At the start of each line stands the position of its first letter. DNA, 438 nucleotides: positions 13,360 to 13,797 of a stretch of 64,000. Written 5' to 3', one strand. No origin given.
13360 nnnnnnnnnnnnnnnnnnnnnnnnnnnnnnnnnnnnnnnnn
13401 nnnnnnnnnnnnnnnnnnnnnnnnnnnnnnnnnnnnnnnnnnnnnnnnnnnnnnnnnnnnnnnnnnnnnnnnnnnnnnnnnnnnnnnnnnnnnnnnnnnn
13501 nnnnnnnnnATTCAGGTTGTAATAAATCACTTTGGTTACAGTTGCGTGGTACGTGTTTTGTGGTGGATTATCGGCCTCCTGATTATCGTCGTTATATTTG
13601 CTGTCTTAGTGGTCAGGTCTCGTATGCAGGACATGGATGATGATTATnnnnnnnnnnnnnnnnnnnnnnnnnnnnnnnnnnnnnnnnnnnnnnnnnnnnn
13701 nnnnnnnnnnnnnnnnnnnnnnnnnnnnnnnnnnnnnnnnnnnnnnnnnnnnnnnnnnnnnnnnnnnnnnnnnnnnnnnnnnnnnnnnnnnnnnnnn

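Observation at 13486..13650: GC-richer patch inside the AT-rich spacer encodes a possible small hydrophobic peptide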

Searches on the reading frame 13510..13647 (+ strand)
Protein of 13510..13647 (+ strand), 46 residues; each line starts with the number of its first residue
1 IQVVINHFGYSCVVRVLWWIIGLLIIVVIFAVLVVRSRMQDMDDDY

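Call 17: search_protein_families(library=ncbifam, proteins=[window:13510-13647:+], max_evalue=10)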
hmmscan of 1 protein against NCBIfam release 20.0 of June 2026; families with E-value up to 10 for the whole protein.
seq(46 aa): 3 families
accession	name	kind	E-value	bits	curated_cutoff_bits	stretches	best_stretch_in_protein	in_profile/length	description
NF045846.1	MSC0882_dom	subfamily_domain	0.028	13.6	60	1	6-44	154-193/244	MSC_0882 family membrane protein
NF045849.1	ICE_MMCAP2_0565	equivalog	0.23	11.2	40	1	15-35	55-75/80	Mbov_0395 family pilin-like conjugal transfer protein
NF002813.0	PRK02958.1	equivalog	0.71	10.1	83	1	17-36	7-26/73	Sec-independent protein translocase subunit TatA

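Call 18: search_protein_families(library=pfam, proteins=[window:13510-13647:+], max_evalue=10)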
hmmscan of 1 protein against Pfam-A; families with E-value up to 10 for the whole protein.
seq(46 aa): 4 families
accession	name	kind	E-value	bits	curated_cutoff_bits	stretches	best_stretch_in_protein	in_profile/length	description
PF07850.20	Renin_r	-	0.27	11.8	27.8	1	15-44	33-62/79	Renin receptor-like transmembrane spanning segment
PF15179.11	Myc_target_1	-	0.57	10.5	31.1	1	19-39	29-49/193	Myc target protein 1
PF03408.20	Foamy_virus_ENV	-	0.61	8.2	27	1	13-40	61-90/982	Foamy virus envelope protein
PF15106.11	TMEM156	-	1.6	8.4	27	1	11-34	171-194/226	TMEM156 protein family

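Call 19: find_homologous_proteins(query=window:13510-13647:+, max_evalue=10)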
Query seq(46 aa): no candidate shares three 5-residue words with the query. No homologue found.

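Call 30: search_protein_representatives(protein=window:13510-13647:+)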
Query: 46 residues. Proteins with E-value up to 0.001 (for the whole library): 6; up to 1e-10: 0; up to 1e-30: 0. The best 6 are listed.
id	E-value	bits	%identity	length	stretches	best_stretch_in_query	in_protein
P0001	6.2e-07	44.5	70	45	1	17-46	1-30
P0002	9.7e-06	40.8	60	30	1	17-46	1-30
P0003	5.0e-05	38.6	60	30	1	17-46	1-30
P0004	1.5e-04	37.1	60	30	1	17-46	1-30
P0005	2.2e-04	36.6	63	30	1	17-46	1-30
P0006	3.0e-04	36.1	60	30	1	17-46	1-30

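Call 32: find_encoding_contigs(protein=P0002, flank=8000, max_places=6)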
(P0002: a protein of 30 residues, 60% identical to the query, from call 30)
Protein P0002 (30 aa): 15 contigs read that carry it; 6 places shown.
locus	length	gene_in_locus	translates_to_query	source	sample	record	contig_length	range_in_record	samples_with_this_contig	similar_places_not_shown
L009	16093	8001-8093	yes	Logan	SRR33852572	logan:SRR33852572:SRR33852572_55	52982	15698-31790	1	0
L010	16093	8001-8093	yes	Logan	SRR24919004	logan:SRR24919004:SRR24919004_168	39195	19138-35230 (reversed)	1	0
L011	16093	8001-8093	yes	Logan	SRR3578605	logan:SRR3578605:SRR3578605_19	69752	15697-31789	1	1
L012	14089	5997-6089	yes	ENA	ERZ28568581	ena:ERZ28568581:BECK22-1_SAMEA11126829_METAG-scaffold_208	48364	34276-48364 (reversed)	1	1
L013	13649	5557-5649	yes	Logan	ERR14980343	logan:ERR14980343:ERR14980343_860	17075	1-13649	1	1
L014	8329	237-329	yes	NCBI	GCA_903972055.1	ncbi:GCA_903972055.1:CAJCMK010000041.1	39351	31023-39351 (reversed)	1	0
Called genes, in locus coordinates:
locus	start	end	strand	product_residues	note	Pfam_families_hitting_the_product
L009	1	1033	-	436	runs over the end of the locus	PF00108:Thiolase_N, PF02803:Thiolase_C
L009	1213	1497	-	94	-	PF04175:DUF406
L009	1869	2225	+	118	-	PF03349:Toluene_X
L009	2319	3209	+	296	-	PF03349:Toluene_X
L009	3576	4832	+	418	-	-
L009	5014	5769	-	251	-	PF04333:MlaA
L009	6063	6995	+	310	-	PF01226:Form_Nir_trans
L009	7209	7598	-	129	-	PF00717:Peptidase_S24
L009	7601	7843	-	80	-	-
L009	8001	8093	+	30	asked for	-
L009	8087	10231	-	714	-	PF18668:Tail_spike_N, PF12708:Pect-lyase_RHGA_epim (faint)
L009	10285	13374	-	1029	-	PF24801:FNIII-A_GpJ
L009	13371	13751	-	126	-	-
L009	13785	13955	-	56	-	-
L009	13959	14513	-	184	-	-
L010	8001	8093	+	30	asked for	-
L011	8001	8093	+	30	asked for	-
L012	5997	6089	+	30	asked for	-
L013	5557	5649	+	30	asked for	-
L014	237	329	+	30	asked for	-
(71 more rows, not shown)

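Call 33: find_encoding_contigs(protein=P0001, flank=8000, max_places=6)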
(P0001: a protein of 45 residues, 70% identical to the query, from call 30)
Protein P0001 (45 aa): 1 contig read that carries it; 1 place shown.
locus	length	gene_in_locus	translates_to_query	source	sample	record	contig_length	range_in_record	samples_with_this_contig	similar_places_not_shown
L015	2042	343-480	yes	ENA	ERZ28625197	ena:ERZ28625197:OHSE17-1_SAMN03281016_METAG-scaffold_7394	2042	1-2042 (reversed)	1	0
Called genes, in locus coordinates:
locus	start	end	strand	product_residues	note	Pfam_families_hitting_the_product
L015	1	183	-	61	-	?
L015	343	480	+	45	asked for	-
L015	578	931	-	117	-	-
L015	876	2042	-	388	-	?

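Call 36: find_encoding_contigs(protein=P0003, flank=6000, max_places=4)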
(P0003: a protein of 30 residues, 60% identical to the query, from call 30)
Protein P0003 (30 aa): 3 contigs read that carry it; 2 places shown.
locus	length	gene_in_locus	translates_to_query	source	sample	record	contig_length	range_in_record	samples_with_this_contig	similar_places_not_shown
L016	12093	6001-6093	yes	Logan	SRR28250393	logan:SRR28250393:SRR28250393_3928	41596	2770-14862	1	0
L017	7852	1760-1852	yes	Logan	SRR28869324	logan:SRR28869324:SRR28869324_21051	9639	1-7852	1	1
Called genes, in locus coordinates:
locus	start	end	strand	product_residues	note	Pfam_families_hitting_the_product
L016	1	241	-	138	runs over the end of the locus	PF02657:SufE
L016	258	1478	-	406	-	PF00266:Aminotran_5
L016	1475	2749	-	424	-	PF01458:SUFBD_core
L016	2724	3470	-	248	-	PF02463:SMC_N (faint), PF00005:ABC_tran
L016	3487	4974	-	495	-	PF19295:SufBD_N, PF01458:SUFBD_core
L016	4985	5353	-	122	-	PF01521:Fe-S_biosyn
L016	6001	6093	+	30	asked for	-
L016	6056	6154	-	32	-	-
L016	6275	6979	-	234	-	PF12869:tRNA_anti-like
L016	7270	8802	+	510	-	PF17155:GAPES1, PF00990:GGDEF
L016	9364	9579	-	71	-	PF00313:CSD, PF08206:OB_RNB (weak)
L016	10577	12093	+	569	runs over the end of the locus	PF03717:PBP_dimer, PF00905:Transpeptidase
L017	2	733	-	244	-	?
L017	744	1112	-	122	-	PF01521:Fe-S_biosyn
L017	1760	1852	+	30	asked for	-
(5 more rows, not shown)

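Call 37: find_encoding_contigs(protein=P0004, flank=6000, max_places=4)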
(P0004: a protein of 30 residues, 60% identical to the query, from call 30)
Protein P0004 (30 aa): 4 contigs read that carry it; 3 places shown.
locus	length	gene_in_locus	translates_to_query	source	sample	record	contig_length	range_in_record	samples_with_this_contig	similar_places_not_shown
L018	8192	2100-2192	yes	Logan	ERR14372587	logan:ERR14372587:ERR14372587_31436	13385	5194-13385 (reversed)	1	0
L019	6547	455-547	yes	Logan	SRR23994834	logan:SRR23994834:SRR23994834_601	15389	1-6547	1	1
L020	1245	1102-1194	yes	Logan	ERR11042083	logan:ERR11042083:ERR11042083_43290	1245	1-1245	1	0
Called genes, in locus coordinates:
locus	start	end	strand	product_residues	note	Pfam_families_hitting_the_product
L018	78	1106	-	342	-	PF00356:LacI, PF00532:Peripla_BP_1, PF13407:Peripla_BP_4, PF13377:Peripla_BP_3 (weak)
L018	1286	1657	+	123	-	-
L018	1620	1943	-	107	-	-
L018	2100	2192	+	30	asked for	-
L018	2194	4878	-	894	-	PF09008:Head_binding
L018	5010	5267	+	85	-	PF05534:HicB (weak), PF03869:Arc, PF22513:FitA-like_RHH (weak)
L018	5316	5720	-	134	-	-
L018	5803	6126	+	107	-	-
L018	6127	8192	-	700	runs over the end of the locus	PF26808:Phage_P22_gp16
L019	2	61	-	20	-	?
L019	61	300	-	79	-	-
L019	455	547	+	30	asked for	-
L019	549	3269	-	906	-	PF18668:Tail_spike_N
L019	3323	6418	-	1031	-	PF24801:FNIII-A_GpJ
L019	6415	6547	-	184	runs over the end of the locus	-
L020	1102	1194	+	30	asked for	-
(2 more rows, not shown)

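Call 38: find_encoding_contigs(protein=P0005, flank=6000, max_places=4)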
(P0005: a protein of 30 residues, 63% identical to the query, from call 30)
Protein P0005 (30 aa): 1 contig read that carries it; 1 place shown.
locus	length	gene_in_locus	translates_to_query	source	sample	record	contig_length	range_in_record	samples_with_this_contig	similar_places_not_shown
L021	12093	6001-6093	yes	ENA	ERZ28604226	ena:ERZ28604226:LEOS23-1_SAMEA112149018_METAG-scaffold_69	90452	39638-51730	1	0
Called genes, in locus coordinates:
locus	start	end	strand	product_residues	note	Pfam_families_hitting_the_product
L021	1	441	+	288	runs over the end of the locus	PF22700:MVD-like_N (weak), PF00288:GHMP_kinases_N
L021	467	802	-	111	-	PF04363:DUF496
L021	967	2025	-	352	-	PF04632:FUSC, PF13515:FUSC_2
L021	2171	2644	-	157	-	PF06445:GyrI-like, PF14526:Cass2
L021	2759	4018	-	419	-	PF00768:Peptidase_S11, PF13354:Beta-lactamase2, PF07943:PBP5_C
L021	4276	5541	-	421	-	PF00817:IMS, PF11799:IMS_C, PF13438:DUF4113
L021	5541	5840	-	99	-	-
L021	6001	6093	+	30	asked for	-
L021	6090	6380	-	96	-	-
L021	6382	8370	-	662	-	PF18668:Tail_spike_N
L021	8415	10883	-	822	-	-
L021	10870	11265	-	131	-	PF00877:NLPC_P60 (weak)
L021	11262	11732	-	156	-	PF08875:DUF1833 (weak)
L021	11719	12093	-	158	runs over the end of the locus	-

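Call 39: find_encoding_contigs(protein=P0006, flank=6000, max_places=4)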
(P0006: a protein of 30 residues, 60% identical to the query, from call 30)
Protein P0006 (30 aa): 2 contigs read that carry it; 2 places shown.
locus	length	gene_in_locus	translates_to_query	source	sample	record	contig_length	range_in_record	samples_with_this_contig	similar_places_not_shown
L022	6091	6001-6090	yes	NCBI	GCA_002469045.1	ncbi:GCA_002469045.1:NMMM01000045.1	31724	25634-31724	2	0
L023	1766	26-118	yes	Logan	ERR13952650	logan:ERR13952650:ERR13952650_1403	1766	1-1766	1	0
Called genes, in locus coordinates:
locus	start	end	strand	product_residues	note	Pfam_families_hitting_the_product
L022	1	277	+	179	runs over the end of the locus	PF17358:DUF5384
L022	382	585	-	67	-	-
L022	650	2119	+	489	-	PF13304:AAA_21, PF13175:AAA_15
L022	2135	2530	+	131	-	PF13683:rve_3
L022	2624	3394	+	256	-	PF00072:Response_reg (weak)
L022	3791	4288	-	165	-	PF10721:DUF2514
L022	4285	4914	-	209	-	PF00182:Glyco_hydro_19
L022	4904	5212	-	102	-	PF05449:Phage_holin_3_7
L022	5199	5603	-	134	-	PF16931:Phage_holin_8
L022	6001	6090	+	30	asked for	?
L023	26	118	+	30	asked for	-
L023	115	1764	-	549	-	?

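Call 46: find_homologous_proteins(query=A2, max_evalue=0.01)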
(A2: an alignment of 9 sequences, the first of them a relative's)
Query A2 (9 sequences) (45 aa, profile of the alignment): 30 proteins with E <= 0.01 among 44 candidates.
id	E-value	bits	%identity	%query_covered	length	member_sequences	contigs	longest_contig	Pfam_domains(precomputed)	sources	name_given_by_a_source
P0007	4.9e-15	73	93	67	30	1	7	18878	-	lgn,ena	-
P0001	4.9e-15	73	100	100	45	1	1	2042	-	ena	-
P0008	1.1e-14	72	90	67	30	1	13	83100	-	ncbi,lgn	-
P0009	2.8e-14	70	90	67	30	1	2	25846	-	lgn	-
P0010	6.6e-14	69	80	67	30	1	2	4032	-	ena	-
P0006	6.8e-14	69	67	67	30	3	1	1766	-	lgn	-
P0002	7.3e-14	69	83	67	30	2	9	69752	-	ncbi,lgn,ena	-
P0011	1.5e-13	68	90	67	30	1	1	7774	-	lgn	-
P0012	1.5e-13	68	77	67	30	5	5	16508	-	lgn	-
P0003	2.1e-13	68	77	67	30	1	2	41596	-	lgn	-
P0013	2.6e-13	67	80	67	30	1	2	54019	-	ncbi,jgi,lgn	-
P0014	3.2e-13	67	83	67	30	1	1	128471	-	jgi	-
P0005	5.0e-13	66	80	67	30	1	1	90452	-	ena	-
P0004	5.7e-13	66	80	67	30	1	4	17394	-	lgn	-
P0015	6.2e-13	66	80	67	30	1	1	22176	-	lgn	-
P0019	3.8e-11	60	77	67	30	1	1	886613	-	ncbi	ncbi:hypothetical protein ABIB59_000146 [Citrobacter sp. UYEF32]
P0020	5.2e-11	60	77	67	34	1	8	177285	-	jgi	jgi:hypothetical protein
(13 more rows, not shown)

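Call 56: find_related_loci(query=A2, collection=viral_contigs, flank=4000)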
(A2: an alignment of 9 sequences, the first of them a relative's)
Query A2 (45 aa) in viral_contigs; peptide patterns used: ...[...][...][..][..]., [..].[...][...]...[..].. (x = any residue, [..] = any of these).
85 stretches matched a pattern; 21 encode a relative of the query (tblastn E <= 1e-3); 21 distinct loci.
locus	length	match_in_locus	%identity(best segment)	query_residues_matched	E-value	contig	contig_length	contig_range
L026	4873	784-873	87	1-30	3e-13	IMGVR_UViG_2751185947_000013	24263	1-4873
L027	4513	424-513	80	1-30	1e-12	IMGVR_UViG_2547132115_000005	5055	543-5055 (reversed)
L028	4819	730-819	83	1-30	1e-12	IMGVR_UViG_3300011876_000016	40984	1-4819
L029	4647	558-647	80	1-30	4e-12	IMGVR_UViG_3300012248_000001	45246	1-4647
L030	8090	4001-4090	67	1-30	3e-10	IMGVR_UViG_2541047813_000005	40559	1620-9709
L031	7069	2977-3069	68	15-45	2e-10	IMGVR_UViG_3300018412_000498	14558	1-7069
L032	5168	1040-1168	56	1-43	4e-10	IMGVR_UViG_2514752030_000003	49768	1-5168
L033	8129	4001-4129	56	1-43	4e-10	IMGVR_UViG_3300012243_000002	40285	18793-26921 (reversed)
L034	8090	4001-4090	57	1-30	1e-8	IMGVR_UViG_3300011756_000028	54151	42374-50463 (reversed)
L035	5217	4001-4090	63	1-30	2e-7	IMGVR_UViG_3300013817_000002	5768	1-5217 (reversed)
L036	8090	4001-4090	63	1-30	2e-7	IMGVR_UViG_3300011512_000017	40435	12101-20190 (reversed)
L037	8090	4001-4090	63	1-30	2e-7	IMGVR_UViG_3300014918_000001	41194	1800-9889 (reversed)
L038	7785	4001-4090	63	1-30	2e-7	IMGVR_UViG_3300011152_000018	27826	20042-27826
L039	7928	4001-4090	63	1-30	2e-7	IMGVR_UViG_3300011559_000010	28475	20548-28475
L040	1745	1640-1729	63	1-30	2e-7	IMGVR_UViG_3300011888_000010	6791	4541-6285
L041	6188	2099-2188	70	1-30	2e-6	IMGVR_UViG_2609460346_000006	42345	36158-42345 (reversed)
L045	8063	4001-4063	71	1-21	2e-5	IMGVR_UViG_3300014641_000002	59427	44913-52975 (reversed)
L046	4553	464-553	73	1-30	2e-5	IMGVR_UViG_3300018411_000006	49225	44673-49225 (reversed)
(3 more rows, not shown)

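Call 58: search_protein_families(library=pfam, proteins=[L026:870-3029:-, L028:816-3092:-, L029:651-3506:-, L030:4090-6459:-, L033:4149-6269:-, L034:4087-6480:-, L041:2188-4260:-, L045:4087-6561:-, L046:553-2595:-, L036:4306-5781:-], max_evalue=0.001)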
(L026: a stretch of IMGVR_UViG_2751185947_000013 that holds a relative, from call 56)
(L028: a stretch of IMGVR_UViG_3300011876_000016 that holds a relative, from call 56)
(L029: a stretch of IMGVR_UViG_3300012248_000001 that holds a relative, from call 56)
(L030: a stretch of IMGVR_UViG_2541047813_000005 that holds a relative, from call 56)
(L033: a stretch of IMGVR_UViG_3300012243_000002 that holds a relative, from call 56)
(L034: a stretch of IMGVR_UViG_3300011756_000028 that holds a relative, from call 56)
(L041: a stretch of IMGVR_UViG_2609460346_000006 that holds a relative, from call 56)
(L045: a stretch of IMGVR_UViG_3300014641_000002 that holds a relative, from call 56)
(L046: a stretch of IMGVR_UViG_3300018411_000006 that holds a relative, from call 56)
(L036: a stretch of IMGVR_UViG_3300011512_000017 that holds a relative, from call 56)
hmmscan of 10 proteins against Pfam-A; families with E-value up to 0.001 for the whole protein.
L026:870-3029:- (719 aa): 2 families
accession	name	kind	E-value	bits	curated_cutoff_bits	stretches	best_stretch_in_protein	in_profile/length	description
PF18668.6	Tail_spike_N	-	7.9e-20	71.2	25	1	69-129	8-70/70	Tail spike TSP1/Gp66 receptor binding N-terminal domain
PF12708.12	Pect-lyase_RHGA_epim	-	5.3e-05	23.5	27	1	159-225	4-74/213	Rhamnogalacturonase A/epimerase, pectate lyase-like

L028:816-3092:- (758 aa): 2 families
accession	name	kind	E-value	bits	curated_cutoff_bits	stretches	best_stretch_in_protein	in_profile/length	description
PF09008.15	Head_binding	-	1.3e-54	183.7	24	1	1-113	1-113/113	Head binding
PF13884.11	Peptidase_S74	-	2.6e-08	34.5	22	0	616-662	1-44/58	Chaperone of endosialidase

L029:651-3506:- (951 aa): 2 families
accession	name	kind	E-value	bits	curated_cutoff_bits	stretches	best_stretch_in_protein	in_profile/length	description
PF12708.12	Pect-lyase_RHGA_epim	-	2.4e-11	44.3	27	1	224-267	2-47/213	Rhamnogalacturonase A/epimerase, pectate lyase-like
PF03906.20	Phage_T7_tail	-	1.1e-07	32.1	25.2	1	17-78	4-66/157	Phage T7 tail fibre protein, N-terminal domain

L030:4090-6459:- (789 aa): 1 family
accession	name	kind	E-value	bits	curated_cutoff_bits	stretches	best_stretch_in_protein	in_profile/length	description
PF12708.12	Pect-lyase_RHGA_epim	-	8.1e-05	23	27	1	255-292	6-48/213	Rhamnogalacturonase A/epimerase, pectate lyase-like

L033:4149-6269:- (706 aa): 1 family
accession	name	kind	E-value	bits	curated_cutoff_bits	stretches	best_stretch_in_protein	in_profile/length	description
PF13884.11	Peptidase_S74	-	2.9e-10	40.7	22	1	578-632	1-57/58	Chaperone of endosialidase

L034:4087-6480:- (797 aa): 1 family
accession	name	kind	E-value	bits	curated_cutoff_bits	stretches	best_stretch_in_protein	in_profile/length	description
PF18668.6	Tail_spike_N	-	4.9e-19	68.6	25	1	64-124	8-70/70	Tail spike TSP1/Gp66 receptor binding N-terminal domain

L041:2188-4260:- (690 aa): 2 families
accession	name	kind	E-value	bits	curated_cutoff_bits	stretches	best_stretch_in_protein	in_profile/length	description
PF09008.15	Head_binding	-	8.8e-67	222.9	24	1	1-113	1-113/113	Head binding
PF12708.12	Pect-lyase_RHGA_epim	-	0.00026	21.3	27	1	156-193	6-48/213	Rhamnogalacturonase A/epimerase, pectate lyase-like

L045:4087-6561:- (824 aa): 2 families
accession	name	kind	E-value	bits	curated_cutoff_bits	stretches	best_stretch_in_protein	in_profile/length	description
PF13884.11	Peptidase_S74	-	7.2e-15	55.5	22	1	688-748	1-57/58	Chaperone of endosialidase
PF12708.12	Pect-lyase_RHGA_epim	-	9e-11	42.4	27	1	157-218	2-68/213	Rhamnogalacturonase A/epimerase, pectate lyase-like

L046:553-2595:- (680 aa): 1 family
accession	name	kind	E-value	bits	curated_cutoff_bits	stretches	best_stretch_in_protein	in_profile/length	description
PF12708.12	Pect-lyase_RHGA_epim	-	2.2e-05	24.8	27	1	146-183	6-48/213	Rhamnogalacturonase A/epimerase, pectate lyase-like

L036:4306-5781:- (491 aa): 0 families

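Call 60: search_protein_families(library=phrogs, proteins=[P0002, P0004, P0006, P0013, P0019], max_evalue=1)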
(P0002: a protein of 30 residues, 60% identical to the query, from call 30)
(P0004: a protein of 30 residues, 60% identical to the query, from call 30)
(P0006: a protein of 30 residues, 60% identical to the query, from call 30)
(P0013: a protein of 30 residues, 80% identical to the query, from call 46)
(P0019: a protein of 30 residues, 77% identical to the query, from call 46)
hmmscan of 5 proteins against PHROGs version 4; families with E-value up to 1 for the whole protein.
P0002 (30 aa): 3 families
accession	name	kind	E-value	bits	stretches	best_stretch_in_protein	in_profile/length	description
phrog_26748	-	unknown function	0.1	13.4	1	5-21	7-23/54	-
phrog_18381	-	unknown function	0.12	14.1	1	1-21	10-30/90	-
phrog_15699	-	unknown function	0.21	12.8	1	3-27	45-72/112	-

P0004 (30 aa): 4 families
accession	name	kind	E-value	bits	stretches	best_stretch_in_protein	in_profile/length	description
phrog_905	-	unknown function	0.014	16.4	1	4-29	6-31/47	-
phrog_26748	-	unknown function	0.08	13.8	1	1-20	1-19/54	-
phrog_18381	-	unknown function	0.17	13.6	1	1-20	10-29/90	-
phrog_30457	-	unknown function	0.38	11.9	1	5-29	7-31/60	-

P0006 (30 aa): 2 families
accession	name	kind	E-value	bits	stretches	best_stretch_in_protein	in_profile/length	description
phrog_34353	-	unknown function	0.24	12.4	1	3-25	6-28/66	-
phrog_8436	-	unknown function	0.29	12.2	1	2-25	28-52/110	-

P0013 (30 aa): 3 families
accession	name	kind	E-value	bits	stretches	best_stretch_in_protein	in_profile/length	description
phrog_18381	-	unknown function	0.1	14.3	1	1-20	10-29/90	-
phrog_905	-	unknown function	0.1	13.6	1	4-29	6-33/47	-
phrog_8436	-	unknown function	0.33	12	1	2-27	28-54/110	-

P0019 (30 aa): 4 families
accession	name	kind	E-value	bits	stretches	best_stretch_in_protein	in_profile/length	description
phrog_4169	-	unknown function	0.018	16.4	1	3-19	10-26/40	-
phrog_34399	-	unknown function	0.031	15.2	1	2-24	12-33/57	-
phrog_34353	-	unknown function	0.2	12.6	1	3-27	6-30/66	-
phrog_4766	-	unknown function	0.21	13.2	1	2-27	44-69/73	-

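Call 61: search_protein_families(library=padloc, proteins=[P0002, P0004, P0006], max_evalue=1)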
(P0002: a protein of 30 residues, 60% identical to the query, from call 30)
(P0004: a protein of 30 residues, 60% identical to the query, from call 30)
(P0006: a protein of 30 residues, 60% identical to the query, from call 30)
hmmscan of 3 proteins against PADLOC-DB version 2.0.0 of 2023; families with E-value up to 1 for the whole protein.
P0002 (30 aa): 0 families

P0004 (30 aa): 0 families

P0006 (30 aa): 0 families
